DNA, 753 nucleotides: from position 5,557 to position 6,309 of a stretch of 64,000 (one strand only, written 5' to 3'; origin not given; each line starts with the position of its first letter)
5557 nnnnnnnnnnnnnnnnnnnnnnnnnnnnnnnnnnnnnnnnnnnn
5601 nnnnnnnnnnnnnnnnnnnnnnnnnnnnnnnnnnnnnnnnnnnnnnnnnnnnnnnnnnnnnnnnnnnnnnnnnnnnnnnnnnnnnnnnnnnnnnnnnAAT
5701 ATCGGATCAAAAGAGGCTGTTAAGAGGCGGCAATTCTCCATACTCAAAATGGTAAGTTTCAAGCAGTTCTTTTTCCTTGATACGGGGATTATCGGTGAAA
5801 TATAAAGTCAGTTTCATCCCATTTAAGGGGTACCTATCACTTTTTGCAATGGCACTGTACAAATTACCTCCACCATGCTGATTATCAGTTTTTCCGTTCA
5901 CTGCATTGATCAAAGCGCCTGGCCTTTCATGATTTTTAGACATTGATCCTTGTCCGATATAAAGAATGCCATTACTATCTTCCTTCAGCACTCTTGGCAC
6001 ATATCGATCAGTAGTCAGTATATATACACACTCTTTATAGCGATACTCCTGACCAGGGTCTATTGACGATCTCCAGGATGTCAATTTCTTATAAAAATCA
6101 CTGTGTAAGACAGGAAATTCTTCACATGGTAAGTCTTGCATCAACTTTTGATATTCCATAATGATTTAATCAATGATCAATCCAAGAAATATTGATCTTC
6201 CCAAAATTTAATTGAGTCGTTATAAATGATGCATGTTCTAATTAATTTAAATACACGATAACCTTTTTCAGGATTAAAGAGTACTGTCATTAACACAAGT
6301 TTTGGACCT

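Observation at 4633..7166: Operon-like five-gene cassette of unassignable, nuclease-flavoured proteins in the defence island (top candidate for a new system)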

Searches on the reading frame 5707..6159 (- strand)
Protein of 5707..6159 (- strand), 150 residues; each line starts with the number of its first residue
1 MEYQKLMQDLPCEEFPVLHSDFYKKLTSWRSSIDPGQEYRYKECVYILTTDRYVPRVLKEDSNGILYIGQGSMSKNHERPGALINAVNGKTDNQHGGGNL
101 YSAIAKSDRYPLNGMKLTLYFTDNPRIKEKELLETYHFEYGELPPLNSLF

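Call 3: search_protein_families(library=pfam, proteins=[window:5707-6159:-], max_evalue=1)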
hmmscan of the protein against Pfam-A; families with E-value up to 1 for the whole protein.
window:5707-6159:- (150 aa): 0 families

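Call 4: search_protein_families(library=padloc, proteins=[window:5707-6159:-], max_evalue=1)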
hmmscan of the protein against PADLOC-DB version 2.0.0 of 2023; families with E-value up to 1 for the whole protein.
window:5707-6159:- (150 aa): 0 families

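Call 5: search_protein_families(library=ncbifam, proteins=[window:5707-6159:-], max_evalue=1)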
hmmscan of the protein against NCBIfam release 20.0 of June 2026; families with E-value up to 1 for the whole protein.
window:5707-6159:- (150 aa): 0 families

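Call 6: search_protein_families(library=phrogs, proteins=[window:5707-6159:-], max_evalue=1)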
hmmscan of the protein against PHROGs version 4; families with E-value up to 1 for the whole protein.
window:5707-6159:- (150 aa): 1 family
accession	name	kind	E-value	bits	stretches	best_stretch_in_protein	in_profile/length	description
phrog_2558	-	unknown function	0.35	10.7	1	50-112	269-334/342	-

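Call 11: search_solved_structures(query=window:5707-6159:-, max_evalue=10)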
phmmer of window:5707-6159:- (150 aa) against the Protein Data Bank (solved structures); distinct sequences matched with E-value up to 10: 0.

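Call 18: find_homologous_proteins(query=window:5707-6159:-, max_evalue=0.01)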
Query window:5707-6159:- (150 aa): 4 proteins with E <= 0.01 among 11 candidates.
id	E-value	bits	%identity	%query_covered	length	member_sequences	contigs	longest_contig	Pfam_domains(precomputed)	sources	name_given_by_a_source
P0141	2.9e-55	204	63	100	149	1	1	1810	-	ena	-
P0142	2.1e-53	198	60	100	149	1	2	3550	-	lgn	-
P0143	5.9e-52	194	62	100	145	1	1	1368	-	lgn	-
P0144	6.3e-46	174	55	100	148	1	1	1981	-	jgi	-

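Call 20: find_encoding_contigs(protein=P0142, flank=10000)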
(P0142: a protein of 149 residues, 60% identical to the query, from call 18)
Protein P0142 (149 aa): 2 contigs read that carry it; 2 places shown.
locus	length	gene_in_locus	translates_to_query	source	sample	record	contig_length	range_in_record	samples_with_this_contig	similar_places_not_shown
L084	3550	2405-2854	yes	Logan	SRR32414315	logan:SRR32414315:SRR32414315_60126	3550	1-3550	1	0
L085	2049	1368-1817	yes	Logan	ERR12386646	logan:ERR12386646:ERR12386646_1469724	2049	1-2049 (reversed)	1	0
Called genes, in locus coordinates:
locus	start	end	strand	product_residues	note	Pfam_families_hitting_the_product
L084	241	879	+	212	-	PF01852:START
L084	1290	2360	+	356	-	PF01939:NucS_C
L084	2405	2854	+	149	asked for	-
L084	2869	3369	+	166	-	-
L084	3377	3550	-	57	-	?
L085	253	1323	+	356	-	PF01939:NucS_C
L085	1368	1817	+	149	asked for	-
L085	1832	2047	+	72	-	?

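Call 21: find_encoding_contigs(protein=P0144, flank=10000)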
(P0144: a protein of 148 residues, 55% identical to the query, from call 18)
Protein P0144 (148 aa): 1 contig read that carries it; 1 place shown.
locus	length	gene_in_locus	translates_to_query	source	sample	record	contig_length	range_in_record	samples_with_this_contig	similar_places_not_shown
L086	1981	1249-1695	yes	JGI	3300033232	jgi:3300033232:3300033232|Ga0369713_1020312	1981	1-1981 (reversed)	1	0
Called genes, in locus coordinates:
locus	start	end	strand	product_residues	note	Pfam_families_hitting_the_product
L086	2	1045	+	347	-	?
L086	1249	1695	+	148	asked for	-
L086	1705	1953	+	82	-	-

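Call 22: find_encoding_contigs(protein=P0141, flank=10000)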
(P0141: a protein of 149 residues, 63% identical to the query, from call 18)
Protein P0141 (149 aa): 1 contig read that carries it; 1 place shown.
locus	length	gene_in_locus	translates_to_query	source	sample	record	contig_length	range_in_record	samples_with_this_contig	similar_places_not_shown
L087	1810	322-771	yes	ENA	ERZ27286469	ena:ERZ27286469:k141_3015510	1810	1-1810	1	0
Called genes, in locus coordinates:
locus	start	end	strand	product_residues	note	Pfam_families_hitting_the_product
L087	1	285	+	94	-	?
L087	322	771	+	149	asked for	-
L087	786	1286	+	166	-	-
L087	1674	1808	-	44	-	?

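Call 40: search_solved_structures(query=A2, max_evalue=10, show_alignments=2)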
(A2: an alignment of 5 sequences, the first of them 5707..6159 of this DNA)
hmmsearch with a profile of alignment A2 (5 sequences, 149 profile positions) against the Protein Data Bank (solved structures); distinct sequences matched with E-value up to 10: 0.

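Call 54: search_protein_families(library=pfam, proteins=[L084:1290-2360:+], max_evalue=1)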
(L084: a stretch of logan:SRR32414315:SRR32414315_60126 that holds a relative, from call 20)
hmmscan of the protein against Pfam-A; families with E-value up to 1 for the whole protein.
L084:1290-2360:+ (356 aa): 3 families
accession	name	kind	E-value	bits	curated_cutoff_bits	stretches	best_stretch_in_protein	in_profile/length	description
PF01939.22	NucS_C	-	2.1e-08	34.7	24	1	7-108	2-107/124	Endonuclease NucS C-terminal domain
PF06250.17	YhcG_C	-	0.0031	17.8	32.5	1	26-78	43-99/157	YhcG PDDEXK nuclease domain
PF17456.7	TcpS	-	0.38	11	28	0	90-146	21-77/155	Toxin-coregulated pilus protein S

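Call 67: predict_structure(alignment_id=A2)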
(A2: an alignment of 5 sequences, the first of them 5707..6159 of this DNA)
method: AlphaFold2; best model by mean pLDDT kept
length: 150 residues; sequences in the alignment: 5
mean_pLDDT: 84.6   pTM: 0.82
mean pLDDT of the five models: 84.6, 82.8, 58.4, 56.6, 50.8
residues with pLDDT >= 90: 63; 70-90: 70; 50-70: 14; < 50: 3
segments of 3 or more residues with pLDDT < 50: 95-97
pLDDT, mean of each block of 10 residues (from residue 1): 82 94 93 89 93 82 87 79 85 54 77 93 93 92 76
secondary structure, 60 per line:
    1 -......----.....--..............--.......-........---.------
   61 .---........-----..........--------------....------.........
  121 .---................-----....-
elements in order: H2-7 E12-16 H19-32 H35-41 E43-50 E65-72 H79-87 H102-105 E115-121 H125-140 H146-149

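Call 71: search_protein_families(library=padloc, proteins=[L084:1290-2360:+], max_evalue=0.01)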
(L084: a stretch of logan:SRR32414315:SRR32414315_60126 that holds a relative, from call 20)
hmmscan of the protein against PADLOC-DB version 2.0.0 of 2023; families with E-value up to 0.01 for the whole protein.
L084:1290-2360:+ (356 aa): 8 families
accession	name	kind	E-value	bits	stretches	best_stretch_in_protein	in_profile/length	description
PDLC04916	PDC-S11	-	3e-10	37.7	1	6-79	24-96/358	-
PDLC04824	PDC-S02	-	2.4e-05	21.7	1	22-79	205-262/308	-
PDLC04915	PDC-S11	-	0.00026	18.4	1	19-79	38-100/379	-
PDLC04799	PDC-S02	-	0.00031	18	1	22-79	205-262/308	-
PDLC04944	PDC-S18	-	0.0013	16.1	1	6-74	22-89/307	-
PDLC04810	PDC-S02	-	0.0017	15.7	1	28-78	231-285/355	-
PDLC04813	PDC-S02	-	0.0023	15.8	1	24-77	45-102/175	-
PDLC04913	PDC-S11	-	0.0057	13.8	0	36-79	57-100/375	-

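Call 97: find_related_loci(query=A6, collection=viral_contigs, flank=5000)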
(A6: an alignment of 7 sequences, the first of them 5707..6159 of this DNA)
Query A6 (150 aa) in viral_contigs; peptide patterns used: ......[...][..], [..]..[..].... (x = any residue, [..] = any of these).
17 stretches matched a pattern, but none encodes a relative of the query by tblastn (E <= 1e-3).
